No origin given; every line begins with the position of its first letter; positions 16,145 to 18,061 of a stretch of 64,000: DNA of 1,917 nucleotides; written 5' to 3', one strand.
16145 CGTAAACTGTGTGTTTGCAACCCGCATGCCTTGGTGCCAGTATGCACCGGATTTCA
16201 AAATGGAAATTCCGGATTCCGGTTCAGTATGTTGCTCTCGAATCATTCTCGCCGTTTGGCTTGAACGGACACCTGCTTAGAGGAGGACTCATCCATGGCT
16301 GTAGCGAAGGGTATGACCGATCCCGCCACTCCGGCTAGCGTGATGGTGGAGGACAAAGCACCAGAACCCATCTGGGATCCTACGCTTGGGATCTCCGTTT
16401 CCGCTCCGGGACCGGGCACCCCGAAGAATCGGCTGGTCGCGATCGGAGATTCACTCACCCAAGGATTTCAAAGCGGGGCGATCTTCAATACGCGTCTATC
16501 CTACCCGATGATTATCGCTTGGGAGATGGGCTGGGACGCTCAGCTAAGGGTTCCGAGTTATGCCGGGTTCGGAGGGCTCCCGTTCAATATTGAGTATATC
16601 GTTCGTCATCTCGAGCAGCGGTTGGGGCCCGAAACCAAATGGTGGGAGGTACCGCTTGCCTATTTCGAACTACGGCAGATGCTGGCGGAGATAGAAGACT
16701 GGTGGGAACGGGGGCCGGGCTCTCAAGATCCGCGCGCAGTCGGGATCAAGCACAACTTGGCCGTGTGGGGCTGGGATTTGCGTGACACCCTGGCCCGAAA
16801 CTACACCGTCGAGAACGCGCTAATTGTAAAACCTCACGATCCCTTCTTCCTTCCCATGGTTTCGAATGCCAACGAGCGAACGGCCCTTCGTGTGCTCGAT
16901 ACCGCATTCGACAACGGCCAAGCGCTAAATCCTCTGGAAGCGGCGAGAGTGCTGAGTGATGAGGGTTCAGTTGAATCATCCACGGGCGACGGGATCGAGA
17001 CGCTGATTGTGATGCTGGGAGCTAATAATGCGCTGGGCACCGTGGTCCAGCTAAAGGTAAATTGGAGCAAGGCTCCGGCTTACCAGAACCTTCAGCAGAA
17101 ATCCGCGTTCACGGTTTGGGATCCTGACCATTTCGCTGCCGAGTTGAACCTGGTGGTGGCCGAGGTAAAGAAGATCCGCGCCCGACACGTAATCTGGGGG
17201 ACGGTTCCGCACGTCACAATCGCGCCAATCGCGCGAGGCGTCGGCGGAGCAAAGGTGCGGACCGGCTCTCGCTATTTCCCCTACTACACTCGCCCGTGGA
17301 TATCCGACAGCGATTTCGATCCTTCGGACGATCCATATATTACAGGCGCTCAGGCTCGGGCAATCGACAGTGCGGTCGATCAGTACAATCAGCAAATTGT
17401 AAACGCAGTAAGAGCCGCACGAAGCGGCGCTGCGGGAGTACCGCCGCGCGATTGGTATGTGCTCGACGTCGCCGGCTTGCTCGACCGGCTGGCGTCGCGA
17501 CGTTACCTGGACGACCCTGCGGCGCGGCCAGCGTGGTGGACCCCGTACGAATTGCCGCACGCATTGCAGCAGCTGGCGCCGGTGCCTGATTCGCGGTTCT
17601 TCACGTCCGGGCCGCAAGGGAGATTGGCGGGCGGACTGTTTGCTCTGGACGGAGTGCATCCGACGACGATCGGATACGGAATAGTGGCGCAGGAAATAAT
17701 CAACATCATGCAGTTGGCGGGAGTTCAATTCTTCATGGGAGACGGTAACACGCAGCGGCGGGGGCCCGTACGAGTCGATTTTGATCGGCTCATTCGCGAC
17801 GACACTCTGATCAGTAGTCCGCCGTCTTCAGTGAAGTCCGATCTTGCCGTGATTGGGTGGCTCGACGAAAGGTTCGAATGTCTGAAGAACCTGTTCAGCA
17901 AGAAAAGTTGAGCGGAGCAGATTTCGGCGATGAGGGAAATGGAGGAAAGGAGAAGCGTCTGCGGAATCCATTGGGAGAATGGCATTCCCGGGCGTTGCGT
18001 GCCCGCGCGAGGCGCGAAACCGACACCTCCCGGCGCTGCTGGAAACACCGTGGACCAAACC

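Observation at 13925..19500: tRNA-Arg(CCG)-adjacent lower-GC islet encoding a 538 aa cytoplasmic SGNH hydrolase and unknown membrane proteins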

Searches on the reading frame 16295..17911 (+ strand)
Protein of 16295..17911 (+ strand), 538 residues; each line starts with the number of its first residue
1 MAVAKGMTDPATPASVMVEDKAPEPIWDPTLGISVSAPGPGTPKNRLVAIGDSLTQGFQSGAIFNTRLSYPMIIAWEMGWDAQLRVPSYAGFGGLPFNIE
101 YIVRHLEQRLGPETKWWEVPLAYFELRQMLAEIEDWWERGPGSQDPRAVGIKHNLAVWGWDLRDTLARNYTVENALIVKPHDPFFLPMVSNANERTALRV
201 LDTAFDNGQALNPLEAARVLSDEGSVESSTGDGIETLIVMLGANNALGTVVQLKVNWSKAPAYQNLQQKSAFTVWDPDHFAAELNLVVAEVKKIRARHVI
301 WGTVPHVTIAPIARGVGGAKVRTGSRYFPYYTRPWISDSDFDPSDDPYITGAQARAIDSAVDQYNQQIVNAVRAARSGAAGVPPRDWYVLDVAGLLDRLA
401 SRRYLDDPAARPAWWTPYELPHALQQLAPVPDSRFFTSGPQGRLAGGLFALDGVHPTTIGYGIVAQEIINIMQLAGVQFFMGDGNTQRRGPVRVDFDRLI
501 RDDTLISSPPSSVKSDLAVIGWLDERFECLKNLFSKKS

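Call 7: search_protein_families(library=pfam, proteins=[window:16295-17911:+], max_evalue=0.01)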
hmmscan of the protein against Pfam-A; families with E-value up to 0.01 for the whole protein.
window:16295-17911:+ (538 aa): 2 families
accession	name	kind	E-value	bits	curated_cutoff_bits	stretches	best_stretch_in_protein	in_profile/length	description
PF00657.28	Lipase_GDSL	-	0.0022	18.6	23.6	0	47-87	1-37/208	GDSL-like Lipase/Acylhydrolase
PF13472.12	Lipase_GDSL_2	-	0.0045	17.9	32.9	0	49-95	1-44/178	GDSL-like Lipase/Acylhydrolase family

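Call 8: search_protein_families(library=ncbifam, proteins=[window:16295-17911:+], max_evalue=0.01)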
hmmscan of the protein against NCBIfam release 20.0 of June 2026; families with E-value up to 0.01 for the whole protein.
window:16295-17911:+ (538 aa): 0 families

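Call 9: find_homologous_proteins(query=window:16295-17911:+)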
Query window:16295-17911:+ (538 aa): 2473 proteins with E <= 0.001 among 8000 candidates; the best 120 are listed.
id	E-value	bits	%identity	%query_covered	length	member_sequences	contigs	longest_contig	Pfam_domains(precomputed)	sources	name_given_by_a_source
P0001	0.0e+0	1243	100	100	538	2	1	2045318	-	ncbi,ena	-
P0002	1.8e-296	1002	79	100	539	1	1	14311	-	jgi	jgi:hypothetical protein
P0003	1.0e-288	977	78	100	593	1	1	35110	-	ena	-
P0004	7.0e-278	941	76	100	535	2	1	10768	-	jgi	jgi:hypothetical protein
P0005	2.5e-242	823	75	86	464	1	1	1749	-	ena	-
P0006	6.4e-238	809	65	99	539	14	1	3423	-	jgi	jgi:hypothetical protein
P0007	1.0e-234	798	66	99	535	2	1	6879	-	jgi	jgi:hypothetical protein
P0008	2.6e-234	797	66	99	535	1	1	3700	-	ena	-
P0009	2.8e-228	777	64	99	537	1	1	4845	-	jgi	jgi:hypothetical protein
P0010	2.2e-221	754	63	99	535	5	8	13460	-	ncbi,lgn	-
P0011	3.4e-221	754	63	98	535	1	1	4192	-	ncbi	-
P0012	2.4e-220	751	64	100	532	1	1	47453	-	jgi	jgi:hypothetical protein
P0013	4.7e-218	743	61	99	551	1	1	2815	-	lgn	-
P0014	3.2e-215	734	61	99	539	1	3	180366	-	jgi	-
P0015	1.8e-213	728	63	99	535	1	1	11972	-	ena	-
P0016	8.9e-212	723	61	99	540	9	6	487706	-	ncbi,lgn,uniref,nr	ncbi:hypothetical protein [Microcoleus sp. FACHB-68]|uniref:hypothetical protein n=1 Tax=Microcoleus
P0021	5.9e-210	717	63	97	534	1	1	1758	PF00657.29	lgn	-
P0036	2.7e-207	708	59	99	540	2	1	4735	PF00657.29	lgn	-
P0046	1.3e-206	706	60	97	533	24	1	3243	PF13472.13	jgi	jgi:hypothetical protein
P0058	4.7e-205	700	60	98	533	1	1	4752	PF13472.13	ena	-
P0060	5.0e-205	700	61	97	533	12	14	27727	PF13472.13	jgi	jgi:hypothetical protein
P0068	2.6e-204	698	60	97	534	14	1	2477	PF13472.13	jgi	jgi:hypothetical protein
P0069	4.8e-204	697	60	97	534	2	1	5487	PF13472.13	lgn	-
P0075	1.6e-203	695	59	97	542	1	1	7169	PF00657.29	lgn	-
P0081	3.5e-203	694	60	99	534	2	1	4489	PF00657.29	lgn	-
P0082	3.8e-203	694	60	98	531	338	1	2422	PF00657.29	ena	-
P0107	2.1e-201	688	59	98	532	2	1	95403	PF13472.13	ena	-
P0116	3.3e-200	684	59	98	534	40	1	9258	PF13472.13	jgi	-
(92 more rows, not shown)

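Call 10: search_solved_structures(query=window:16295-17911:+, max_evalue=1)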
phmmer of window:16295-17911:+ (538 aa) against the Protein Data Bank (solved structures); distinct sequences matched with E-value up to 1: 0.

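Call 11: find_encoding_contigs(protein=P0001, flank=10000, max_places=4)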
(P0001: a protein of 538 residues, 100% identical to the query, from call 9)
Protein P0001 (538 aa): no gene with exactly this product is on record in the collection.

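Call 12: find_encoding_contigs(protein=P0016, flank=8000, max_places=4)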
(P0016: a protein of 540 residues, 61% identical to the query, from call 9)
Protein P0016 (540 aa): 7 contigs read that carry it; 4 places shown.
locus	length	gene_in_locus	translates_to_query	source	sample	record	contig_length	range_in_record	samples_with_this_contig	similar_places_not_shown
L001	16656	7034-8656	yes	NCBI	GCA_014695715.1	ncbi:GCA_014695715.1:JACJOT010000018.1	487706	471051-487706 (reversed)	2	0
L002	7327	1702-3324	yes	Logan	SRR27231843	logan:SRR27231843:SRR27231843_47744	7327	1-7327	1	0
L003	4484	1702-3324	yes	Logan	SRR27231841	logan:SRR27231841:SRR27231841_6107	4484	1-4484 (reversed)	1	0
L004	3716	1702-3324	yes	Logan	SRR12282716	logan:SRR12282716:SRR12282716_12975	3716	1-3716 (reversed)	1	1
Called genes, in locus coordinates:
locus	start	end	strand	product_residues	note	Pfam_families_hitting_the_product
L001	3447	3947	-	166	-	PF13551:HTH_29 (weak), PF13592:HTH_33 (faint)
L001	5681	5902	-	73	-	-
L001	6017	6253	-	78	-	-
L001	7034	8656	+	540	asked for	-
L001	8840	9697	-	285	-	PF02683:DsbD_TM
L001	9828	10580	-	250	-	-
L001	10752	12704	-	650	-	-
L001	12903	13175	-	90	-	PF13744:HTH_37, PF01381:HTH_3 (weak)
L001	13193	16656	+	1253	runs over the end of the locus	PF11965:DUF3479, PF02514:CobN-Mg_chel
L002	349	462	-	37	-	-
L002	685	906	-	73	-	-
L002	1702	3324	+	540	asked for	-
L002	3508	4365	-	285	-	PF02683:DsbD_TM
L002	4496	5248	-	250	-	-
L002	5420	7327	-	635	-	?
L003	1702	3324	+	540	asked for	-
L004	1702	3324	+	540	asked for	-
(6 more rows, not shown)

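Call 13: find_encoding_contigs(protein=P0003, flank=10000, max_places=3)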
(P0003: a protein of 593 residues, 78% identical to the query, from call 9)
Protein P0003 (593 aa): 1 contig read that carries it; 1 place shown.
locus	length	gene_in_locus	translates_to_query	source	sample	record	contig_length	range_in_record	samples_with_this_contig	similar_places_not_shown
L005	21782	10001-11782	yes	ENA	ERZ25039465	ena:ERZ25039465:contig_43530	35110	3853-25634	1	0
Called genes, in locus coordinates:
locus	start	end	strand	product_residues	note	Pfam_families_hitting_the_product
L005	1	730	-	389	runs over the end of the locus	-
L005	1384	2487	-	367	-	-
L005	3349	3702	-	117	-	-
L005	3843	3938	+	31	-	-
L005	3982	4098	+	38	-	-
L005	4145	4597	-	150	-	-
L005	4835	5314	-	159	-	-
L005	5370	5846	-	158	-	-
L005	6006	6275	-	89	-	-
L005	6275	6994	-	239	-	-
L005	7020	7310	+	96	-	-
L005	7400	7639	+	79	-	-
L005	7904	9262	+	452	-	-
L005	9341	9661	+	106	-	-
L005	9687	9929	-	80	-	-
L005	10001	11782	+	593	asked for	-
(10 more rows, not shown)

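Call 14: find_encoding_contigs(protein=P0002, flank=10000, max_places=3)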
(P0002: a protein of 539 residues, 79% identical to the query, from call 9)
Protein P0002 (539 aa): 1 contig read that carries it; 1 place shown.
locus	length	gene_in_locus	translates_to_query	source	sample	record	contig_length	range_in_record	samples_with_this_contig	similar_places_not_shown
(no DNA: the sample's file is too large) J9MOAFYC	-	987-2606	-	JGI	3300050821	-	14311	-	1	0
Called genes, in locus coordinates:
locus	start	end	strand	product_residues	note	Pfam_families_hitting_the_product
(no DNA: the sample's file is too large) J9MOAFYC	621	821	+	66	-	-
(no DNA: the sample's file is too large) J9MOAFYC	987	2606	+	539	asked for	-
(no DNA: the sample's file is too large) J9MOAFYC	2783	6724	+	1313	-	PF14870:PSII_BNR, PF02012:BNR (faint), PF15902:Sortilin-Vps10 (faint), PF14870:PSII_BNR, PF07693:KAP_NTPase, PF13191:AAA_16 (weak)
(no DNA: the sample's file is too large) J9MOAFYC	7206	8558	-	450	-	PF10117:McrBC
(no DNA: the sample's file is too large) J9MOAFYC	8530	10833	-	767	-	PF28530:DUF8426, PF00004:AAA (faint), PF07728:AAA_5, PF28529:McrB_lid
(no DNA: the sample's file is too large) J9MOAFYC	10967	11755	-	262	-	-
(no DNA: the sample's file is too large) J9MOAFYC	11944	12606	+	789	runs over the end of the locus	?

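Call 15: find_encoding_contigs(protein=P0004, flank=10000, max_places=3)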
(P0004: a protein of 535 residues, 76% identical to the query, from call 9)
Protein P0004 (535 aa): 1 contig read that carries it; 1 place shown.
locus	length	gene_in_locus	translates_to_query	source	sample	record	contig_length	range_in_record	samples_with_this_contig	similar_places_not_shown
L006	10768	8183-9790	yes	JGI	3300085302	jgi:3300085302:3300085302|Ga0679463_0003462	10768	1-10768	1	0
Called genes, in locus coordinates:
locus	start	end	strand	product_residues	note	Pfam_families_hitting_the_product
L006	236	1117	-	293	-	PF00487:FA_desaturase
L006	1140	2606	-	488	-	-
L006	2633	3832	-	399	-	-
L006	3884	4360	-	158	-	PF26512:SOI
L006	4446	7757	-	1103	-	PF13191:AAA_16, PF13401:AAA_22 (weak)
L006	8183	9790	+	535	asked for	-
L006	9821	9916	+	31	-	-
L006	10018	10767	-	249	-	?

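Call 16: search_protein_families(library=padloc, proteins=[window:16295-17911:+], max_evalue=0.1)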
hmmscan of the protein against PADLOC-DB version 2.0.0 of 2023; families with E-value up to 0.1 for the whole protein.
window:16295-17911:+ (538 aa): 0 families

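Call 17: search_protein_families(library=phrogs, proteins=[window:16295-17911:+], max_evalue=0.1)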
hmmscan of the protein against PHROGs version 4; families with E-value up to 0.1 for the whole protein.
window:16295-17911:+ (538 aa): 1 family
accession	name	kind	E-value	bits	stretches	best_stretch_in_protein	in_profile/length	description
phrog_6102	-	moron, auxiliary metabolic gene and host takeover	0.057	13.1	0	34-68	20-54/442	lipase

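Call 29: predict_structure(alignment_id=A1)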
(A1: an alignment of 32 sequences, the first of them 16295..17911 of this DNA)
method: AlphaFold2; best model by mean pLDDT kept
length: 538 residues; sequences in the alignment: 32
mean_pLDDT: 84.8   pTM: 0.90
mean pLDDT of the five models: 84.8, 83.5, 81.7, 81.1, 80.9
residues with pLDDT >= 90: 251; 70-90: 214; 50-70: 53; < 50: 20
segments of 3 or more residues with pLDDT < 50: 311-318, 528-538
pLDDT, mean of each block of 10 residues (from residue 1): 70 91 92 89 95 83 71 95 90 72 81 70 83 89 85 94 97 92 69 91 95 98 93 96 90 92 94 97 98 97 84 46 71 73 83 91 97 93 94 90 79 89 90 80 82 79 96 95 86 92 78 60 54 40
secondary structure, 60 per line:
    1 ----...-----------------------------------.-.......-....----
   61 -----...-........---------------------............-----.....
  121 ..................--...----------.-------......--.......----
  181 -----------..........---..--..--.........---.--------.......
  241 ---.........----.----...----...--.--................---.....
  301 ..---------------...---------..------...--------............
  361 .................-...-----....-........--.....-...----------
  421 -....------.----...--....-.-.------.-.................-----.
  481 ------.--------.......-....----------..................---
elements in order: E45-51 H53-56 H70-77 H99-110 H116-138 H162-167 H170-176 H192-201 H213-221 E234-240 H244-252 H277-292 E296-302 H351-377 E387-390 H392-399 H402-406 H422-425 E437-439 E442-445 H458-474 H496-502 H504-507 H518-535

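Call 33: find_related_loci(query=A1, collection=viral_contigs, flank=10000)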
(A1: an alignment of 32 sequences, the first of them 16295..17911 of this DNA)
Query A1 (538 aa) in viral_contigs; peptide patterns used: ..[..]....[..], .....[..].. (x = any residue, [..] = any of these).
23 stretches matched a pattern, but none encodes a relative of the query by tblastn (E <= 1e-3).

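Call 34: fold_search(model_id=the predicted structure, library=pdb)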
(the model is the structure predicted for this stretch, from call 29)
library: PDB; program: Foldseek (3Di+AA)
matches with E <= 10: 458; with E <= 0.001: 3
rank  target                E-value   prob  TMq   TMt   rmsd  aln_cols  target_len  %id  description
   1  8a26                  4.7e-05  1.00  0.30  0.52  14.4       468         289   13  Lysophospholipase PlaA from Legionella pneumophila str. Corby - complex with palmitate (released 2023-06-14)
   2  8a25                  8.4e-05  1.00  0.29  0.50  14.2       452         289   13  Lysophospholipase PlaA from Legionella pneumophila str. Corby - complex with PEG fragment (released 2023-06-14)
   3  8a24                  1.8e-04  1.00  0.28  0.50  15.0       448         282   13  Lysophospholipase PlaA from Legionella pneumophila str. Corby - iodide soak (released 2023-06-14)
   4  9l39                  1.3e-03  0.99  0.30  0.53  11.5       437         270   12  Crystal structure of AnAE-N267D-I139D mutant (released 2025-10-29)
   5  5w7b_C                1.4e-03  0.92  0.26  0.33  14.5       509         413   12  Rabbit acyloxyacyl hydrolase (AOAH), proteolytically processed, S262A mutant, with LPS (released 2018-01-03)
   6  8p1g_B                1.7e-03  0.99  0.33  0.50  11.6       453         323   13  Crystal structure of inactive TtCE16 in complex with acetate (released 2024-03-20)
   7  9l2a                  2.0e-03  0.99  0.30  0.54  11.2       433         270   12  Crystal structure of AnAE-N267D mutant (released 2025-10-29)
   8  9l3b                  3.2e-03  0.99  0.30  0.54  11.2       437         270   12  Crystal structure of AnAE-N267D-Y269W mutant (released 2025-10-29)
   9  7ztn_B                3.6e-03  0.97  0.33  0.49  12.0       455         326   13  Crystal structure of fungal CE16 acetyl xylan esterase (released 2023-08-23)
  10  9l2j                  4.0e-03  0.99  0.31  0.55  11.5       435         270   11  Crystal structure of AnAE-S34A mutant (released 2025-10-29)
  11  5w78_B                4.0e-03  0.82  0.26  0.33  15.1       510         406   10  Human acyloxyacyl hydrolase (AOAH), proteolytically processed (released 2018-01-03)
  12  9l37                  4.8e-03  0.98  0.30  0.54  11.3       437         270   12  Crystal structure of AnAE-N267D-A101F mutant (released 2025-10-29)
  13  7ztn_A                5.1e-03  0.95  0.31  0.46  12.0       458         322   13  Crystal structure of fungal CE16 acetyl xylan esterase (released 2023-08-23)
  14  6uqz_A                6.8e-03  0.89  0.23  0.38  14.4       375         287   13  Crystal structure of ChoE D285N mutant in complex with acetate and thiocholine (released 2020-05-13)
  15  6jl0                  7.2e-03  0.98  0.29  0.39  13.7       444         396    9  Crystal structure of VvPlpA from Vibrio vulnificus (released 2019-05-15)
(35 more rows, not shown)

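Call 35: find_related_loci(query=A1, collection=metagenome_contigs, flank=10000)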
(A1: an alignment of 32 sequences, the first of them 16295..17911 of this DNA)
Query A1 (538 aa) in metagenome_contigs; peptide patterns used: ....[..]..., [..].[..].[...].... (x = any residue, [..] = any of these).
600 stretches matched a pattern (row limit reached: there are more); 333 encode a relative of the query (tblastn E <= 1e-3); the best 80 are kept; 80 distinct loci.
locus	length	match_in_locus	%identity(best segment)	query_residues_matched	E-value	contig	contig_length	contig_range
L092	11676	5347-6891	62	7-525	0e+0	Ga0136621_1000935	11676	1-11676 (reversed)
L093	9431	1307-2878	60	1-534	0e+0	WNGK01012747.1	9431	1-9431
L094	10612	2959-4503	61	7-525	0e+0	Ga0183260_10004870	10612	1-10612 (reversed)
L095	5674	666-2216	61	5-525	0e+0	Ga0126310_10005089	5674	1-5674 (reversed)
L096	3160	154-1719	61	7-530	0e+0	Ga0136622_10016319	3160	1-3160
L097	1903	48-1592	61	7-534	0e+0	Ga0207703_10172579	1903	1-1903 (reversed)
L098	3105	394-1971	60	2-530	0e+0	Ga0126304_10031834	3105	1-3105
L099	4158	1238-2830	59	1-538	0e+0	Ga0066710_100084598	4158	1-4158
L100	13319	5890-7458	59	1-534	0e+0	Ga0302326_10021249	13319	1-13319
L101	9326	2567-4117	60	5-525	0e+0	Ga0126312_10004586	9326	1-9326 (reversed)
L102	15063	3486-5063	58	3-534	0e+0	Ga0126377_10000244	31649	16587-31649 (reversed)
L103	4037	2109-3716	56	2-536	0e+0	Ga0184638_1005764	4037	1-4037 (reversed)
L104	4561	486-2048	59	5-530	0e+0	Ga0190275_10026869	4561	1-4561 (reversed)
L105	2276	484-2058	60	3-536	0e+0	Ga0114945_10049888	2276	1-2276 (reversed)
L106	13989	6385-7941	60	8-533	0e+0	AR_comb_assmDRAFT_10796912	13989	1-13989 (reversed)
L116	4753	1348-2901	60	3-531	0e+0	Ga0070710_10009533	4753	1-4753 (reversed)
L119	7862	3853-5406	60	3-531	0e+0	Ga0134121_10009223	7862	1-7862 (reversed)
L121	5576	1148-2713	57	5-530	0e+0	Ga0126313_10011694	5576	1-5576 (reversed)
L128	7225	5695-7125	61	7-487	0e+0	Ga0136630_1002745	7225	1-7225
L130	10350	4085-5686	55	1-537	0e+0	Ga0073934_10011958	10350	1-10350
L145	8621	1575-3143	57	10-538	1e-179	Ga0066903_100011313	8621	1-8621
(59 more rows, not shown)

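Call 39: search_protein_families(library=pfam, alignment_id=A2, max_evalue=0.00001)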
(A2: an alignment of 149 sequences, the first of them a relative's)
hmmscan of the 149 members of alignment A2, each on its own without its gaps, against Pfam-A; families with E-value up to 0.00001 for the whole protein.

A. member 1, L001:4225-4608:+ (127 aa): 0 families

B. families by the number of members that match (of 149 scanned): 97 families (the first 25 are shown)
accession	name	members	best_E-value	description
PF01471.23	PG_binding_1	6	3.6e-28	Putative peptidoglycan binding domain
PF13460.12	NAD_binding_10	6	3.3e-09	NAD(P)H-binding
PF01555.25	N6_N4_Mtase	3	1.3e-54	DNA methylase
PF01520.23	Amidase_3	3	1.4e-33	N-acetylmuramoyl-L-alanine amidase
PF10648.15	Gmad2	3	1.8e-18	Immunoglobulin-like domain of bacterial spore germination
PF02882.25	THF_DHG_CYH_C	2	2.9e-63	Tetrahydrofolate dehydrogenase/cyclohydrolase, NAD(P)-binding domain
PF00959.24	Phage_lysozyme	2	6.4e-49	Phage lysozyme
PF00763.28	THF_DHG_CYH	2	1.6e-40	Tetrahydrofolate dehydrogenase/cyclohydrolase, catalytic domain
PF00805.28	Pentapeptide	2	6.2e-36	Pentapeptide repeats (8 copies)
PF01522.26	Polysacc_deac_1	2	9e-35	Polysaccharide deacetylase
PF05231.19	MASE1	2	1.4e-30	MASE1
PF01464.25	SLT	2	3.6e-25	Transglycosylase SLT domain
PF03737.21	RraA-like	2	1.6e-24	Aldolase/RraA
PF13174.12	TPR_6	2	9.8e-23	Tetratricopeptide repeat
PF03435.24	Sacchrp_dh_NADP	2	2.5e-18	Saccharopine dehydrogenase NADP binding domain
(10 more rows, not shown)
